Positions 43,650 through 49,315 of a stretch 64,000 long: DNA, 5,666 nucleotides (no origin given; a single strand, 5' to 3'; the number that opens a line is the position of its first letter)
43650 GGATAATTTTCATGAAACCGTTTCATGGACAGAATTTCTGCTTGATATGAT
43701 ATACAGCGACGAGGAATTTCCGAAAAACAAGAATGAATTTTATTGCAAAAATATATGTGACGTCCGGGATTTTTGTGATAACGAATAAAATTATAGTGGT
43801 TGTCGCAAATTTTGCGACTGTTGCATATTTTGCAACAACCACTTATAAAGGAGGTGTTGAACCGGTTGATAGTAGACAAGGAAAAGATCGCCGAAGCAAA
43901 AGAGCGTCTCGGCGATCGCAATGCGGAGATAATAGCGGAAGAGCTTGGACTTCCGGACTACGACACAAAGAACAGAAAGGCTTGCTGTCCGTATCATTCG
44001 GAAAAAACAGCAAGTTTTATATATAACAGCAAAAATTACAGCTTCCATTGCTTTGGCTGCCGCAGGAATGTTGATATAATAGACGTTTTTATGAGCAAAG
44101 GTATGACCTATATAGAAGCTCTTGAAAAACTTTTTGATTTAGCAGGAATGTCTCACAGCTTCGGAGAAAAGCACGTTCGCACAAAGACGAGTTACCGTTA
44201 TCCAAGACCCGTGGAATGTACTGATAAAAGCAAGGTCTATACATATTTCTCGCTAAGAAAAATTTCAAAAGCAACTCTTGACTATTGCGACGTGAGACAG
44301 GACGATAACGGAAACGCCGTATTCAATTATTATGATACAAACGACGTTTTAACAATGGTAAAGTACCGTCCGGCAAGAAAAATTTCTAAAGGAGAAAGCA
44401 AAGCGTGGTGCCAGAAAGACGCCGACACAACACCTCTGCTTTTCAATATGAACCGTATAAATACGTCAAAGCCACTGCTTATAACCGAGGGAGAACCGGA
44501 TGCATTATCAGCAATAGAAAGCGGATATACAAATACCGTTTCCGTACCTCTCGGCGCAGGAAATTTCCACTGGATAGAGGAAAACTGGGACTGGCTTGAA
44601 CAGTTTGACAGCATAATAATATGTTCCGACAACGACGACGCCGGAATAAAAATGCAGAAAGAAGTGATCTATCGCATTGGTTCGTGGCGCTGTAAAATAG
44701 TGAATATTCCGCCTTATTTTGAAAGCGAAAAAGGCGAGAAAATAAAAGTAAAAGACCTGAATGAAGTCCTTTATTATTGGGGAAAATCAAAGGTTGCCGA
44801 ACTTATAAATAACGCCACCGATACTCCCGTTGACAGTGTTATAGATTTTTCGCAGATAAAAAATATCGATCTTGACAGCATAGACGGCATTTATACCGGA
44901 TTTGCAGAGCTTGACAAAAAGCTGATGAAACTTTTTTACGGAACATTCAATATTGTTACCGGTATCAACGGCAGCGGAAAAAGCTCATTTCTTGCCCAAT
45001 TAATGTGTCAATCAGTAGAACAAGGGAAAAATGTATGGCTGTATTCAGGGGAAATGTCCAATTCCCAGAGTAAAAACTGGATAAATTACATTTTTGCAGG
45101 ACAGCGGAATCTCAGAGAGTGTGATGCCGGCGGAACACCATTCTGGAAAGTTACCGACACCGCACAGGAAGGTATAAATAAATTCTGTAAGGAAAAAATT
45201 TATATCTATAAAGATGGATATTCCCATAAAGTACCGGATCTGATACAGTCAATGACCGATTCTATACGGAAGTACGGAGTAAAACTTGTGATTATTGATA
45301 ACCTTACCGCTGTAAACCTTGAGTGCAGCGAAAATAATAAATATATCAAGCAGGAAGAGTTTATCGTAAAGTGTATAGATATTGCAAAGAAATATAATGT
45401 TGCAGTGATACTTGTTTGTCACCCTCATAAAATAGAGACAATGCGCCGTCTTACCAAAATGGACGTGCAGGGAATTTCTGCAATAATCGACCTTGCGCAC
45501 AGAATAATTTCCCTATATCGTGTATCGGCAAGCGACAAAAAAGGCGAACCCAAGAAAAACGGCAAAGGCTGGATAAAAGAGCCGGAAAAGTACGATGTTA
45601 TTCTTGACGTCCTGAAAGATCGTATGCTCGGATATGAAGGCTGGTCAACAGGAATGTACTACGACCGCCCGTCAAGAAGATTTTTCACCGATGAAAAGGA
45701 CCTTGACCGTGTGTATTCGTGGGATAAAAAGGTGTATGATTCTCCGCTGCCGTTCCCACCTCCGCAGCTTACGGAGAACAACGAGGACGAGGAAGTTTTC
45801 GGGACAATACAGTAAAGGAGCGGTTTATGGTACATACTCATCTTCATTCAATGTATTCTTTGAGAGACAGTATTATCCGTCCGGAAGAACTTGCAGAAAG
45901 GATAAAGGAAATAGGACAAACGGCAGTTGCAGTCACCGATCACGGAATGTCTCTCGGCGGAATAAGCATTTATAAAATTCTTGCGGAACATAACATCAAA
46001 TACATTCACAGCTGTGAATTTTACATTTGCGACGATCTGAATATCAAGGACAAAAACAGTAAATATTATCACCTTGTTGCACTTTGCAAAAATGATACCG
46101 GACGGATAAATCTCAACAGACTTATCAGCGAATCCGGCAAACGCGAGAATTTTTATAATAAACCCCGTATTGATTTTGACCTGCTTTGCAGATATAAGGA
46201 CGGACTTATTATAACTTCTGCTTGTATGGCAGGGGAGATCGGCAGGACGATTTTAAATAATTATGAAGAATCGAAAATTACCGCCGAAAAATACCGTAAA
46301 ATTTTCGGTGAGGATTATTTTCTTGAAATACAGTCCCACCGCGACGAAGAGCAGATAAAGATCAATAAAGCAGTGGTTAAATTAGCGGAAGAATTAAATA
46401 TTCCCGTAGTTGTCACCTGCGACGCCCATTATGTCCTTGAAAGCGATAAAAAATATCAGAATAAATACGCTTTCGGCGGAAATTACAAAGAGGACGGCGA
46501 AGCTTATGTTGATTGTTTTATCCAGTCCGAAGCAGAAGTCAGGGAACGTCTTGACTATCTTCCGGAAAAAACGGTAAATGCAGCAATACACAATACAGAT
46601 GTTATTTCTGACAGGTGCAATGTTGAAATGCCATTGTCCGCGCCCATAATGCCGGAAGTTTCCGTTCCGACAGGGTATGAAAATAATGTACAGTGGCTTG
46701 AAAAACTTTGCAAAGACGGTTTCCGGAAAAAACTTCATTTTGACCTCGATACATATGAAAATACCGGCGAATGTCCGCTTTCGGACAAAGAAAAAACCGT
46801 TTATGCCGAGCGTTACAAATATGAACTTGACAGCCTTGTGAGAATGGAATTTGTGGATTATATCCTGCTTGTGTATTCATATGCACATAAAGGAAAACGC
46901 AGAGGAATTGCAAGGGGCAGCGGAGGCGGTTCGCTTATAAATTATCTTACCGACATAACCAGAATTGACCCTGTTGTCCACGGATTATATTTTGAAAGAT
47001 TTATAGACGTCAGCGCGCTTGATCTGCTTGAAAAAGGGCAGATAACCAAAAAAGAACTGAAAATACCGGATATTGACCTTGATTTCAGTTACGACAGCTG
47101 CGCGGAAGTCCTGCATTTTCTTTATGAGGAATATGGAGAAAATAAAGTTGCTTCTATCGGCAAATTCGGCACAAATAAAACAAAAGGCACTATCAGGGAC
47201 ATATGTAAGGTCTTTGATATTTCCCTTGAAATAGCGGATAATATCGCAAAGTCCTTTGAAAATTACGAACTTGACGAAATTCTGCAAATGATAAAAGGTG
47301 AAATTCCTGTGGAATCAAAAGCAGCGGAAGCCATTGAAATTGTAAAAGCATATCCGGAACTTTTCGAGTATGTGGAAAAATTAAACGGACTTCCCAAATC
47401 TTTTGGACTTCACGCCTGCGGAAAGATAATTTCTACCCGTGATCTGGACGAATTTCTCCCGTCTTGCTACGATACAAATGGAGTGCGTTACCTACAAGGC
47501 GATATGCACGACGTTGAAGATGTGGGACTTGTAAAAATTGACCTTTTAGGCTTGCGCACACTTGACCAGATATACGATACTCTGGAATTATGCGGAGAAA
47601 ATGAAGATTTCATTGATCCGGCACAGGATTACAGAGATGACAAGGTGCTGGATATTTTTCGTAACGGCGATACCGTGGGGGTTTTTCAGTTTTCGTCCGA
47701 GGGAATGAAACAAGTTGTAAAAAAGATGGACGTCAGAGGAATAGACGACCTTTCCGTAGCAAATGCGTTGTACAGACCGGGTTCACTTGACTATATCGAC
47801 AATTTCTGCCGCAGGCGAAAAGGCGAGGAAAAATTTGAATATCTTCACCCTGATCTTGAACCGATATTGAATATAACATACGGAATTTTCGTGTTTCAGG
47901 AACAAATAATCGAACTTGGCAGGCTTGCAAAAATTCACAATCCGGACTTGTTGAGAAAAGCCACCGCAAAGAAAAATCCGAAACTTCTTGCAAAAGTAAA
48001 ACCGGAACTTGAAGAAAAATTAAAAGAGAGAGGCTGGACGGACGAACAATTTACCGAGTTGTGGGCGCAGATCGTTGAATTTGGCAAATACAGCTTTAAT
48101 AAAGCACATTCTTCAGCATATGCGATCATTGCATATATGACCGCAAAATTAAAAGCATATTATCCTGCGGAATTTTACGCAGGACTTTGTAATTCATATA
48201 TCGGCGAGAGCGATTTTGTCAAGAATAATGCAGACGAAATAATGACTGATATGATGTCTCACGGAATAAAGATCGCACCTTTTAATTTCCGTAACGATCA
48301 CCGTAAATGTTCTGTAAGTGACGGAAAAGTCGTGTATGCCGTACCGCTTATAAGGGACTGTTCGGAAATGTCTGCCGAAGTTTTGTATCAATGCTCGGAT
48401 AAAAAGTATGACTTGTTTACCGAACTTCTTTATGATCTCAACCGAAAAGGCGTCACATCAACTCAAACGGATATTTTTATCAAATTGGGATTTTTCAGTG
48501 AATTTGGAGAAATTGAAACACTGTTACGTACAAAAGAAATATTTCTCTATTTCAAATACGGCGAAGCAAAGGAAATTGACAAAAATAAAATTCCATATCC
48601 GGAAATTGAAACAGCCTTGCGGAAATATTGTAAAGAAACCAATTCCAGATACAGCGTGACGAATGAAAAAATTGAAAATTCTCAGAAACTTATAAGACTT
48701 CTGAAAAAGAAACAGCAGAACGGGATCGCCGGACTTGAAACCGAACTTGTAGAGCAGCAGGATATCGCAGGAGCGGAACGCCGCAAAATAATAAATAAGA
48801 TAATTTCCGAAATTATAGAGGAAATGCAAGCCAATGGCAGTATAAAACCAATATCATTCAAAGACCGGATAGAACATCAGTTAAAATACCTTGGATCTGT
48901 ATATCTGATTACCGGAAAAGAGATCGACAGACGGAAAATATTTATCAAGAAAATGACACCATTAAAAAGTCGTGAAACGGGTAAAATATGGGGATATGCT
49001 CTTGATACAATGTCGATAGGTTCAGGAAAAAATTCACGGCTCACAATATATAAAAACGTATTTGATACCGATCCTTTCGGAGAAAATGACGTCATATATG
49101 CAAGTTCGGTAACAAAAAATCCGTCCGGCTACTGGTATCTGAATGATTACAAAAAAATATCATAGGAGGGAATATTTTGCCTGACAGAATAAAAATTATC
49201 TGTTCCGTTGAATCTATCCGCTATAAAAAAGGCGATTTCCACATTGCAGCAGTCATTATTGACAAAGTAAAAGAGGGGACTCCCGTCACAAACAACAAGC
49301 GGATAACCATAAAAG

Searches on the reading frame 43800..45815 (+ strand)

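Call 50: search_protein_families(library=phrogs, proteins=[window:43800-45815:+], max_evalue=0.00001)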
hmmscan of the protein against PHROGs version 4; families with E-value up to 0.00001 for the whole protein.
window:43800-45815:+ (671 aa): 12 families
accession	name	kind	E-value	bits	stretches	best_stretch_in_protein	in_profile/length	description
phrog_239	-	DNA, RNA and nucleotide metabolism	7.6e-86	290.7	1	58-639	40-607/801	DNA primase/helicase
phrog_5482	-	unknown function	5.4e-28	98.7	1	354-639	20-307/341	-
phrog_19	-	DNA, RNA and nucleotide metabolism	1.2e-26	94.8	1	351-629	320-579/621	DnaB-like replicative helicase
phrog_47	-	DNA, RNA and nucleotide metabolism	1.3e-22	81.2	1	36-332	25-326/947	DNA primase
phrog_6444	-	DNA, RNA and nucleotide metabolism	3.8e-20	73.2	1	56-119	33-97/577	DNA primase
phrog_849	-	DNA, RNA and nucleotide metabolism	2.6e-12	47.4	1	145-339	148-343/435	DNA primase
phrog_243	-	DNA, RNA and nucleotide metabolism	1e-11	45.3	1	368-600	22-236/273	DnaB-like replicative helicase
phrog_18097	-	DNA, RNA and nucleotide metabolism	2.8e-11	44.4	1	59-98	33-72/199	DNA primase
phrog_11992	-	unknown function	5.4e-11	44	1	42-125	13-96/177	-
phrog_360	-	DNA, RNA and nucleotide metabolism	1.5e-07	32.6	1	56-139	27-107/133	DNA primase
phrog_6088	-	DNA, RNA and nucleotide metabolism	8e-07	28.8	1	175-293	126-257/772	DNA primase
phrog_3123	-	unknown function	4.5e-06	26.5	1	403-548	373-511/583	-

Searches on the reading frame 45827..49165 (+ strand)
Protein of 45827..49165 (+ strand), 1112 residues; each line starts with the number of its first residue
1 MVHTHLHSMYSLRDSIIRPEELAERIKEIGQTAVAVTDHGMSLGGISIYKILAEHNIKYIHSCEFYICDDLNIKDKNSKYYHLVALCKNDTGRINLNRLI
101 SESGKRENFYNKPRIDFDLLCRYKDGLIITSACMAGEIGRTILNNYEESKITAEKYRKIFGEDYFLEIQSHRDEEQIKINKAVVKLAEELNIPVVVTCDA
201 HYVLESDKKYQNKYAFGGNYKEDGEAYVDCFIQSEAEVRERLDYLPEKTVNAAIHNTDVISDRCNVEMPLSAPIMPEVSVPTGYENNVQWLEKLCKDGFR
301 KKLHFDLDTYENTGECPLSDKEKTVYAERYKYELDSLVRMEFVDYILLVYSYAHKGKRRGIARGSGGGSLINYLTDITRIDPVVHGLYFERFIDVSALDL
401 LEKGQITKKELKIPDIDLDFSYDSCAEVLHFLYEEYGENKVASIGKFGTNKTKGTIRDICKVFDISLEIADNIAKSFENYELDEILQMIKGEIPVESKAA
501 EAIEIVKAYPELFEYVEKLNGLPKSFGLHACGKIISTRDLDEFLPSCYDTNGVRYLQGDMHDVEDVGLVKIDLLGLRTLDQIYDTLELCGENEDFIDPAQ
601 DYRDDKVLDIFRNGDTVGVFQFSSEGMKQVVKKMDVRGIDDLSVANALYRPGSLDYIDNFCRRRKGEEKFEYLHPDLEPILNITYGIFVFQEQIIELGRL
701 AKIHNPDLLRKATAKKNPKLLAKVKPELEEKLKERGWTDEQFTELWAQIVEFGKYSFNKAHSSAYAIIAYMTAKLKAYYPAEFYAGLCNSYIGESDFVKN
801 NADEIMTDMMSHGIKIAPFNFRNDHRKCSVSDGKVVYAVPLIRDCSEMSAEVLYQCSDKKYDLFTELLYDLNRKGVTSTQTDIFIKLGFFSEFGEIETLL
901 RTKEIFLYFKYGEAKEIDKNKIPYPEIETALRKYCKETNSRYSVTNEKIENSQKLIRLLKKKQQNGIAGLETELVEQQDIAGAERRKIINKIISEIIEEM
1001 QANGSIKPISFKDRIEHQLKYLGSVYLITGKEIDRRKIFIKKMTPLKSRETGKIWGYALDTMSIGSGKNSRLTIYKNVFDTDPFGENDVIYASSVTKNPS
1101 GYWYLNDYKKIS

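Call 50: search_protein_families(library=phrogs, proteins=[window:45827-49165:+], max_evalue=0.00001)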
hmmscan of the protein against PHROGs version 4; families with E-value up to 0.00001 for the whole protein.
window:45827-49165:+ (1112 aa): 8 families
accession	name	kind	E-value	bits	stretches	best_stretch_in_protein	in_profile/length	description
phrog_405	-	DNA, RNA and nucleotide metabolism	7e-256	853.2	1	1-980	44-973/1190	DNA polymerase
phrog_11165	-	DNA, RNA and nucleotide metabolism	1.4e-79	269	1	320-858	34-576/782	DNA polymerase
phrog_7513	-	unknown function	1e-68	233.3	1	3-391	13-442/461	-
phrog_12219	-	DNA, RNA and nucleotide metabolism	4.7e-63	214.7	1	414-999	2-617/823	DNA polymerase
phrog_21652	-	DNA, RNA and nucleotide metabolism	1.6e-46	159.9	1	348-730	19-426/476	DNA polymerase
phrog_13169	-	DNA, RNA and nucleotide metabolism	1.1e-31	111.3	1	6-396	8-412/463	DNA polymerase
phrog_4335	-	unknown function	8.9e-11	42.6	1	734-860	10-132/421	-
phrog_11119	-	DNA, RNA and nucleotide metabolism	3.8e-07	30.9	1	847-942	60-153/299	DNA polymerase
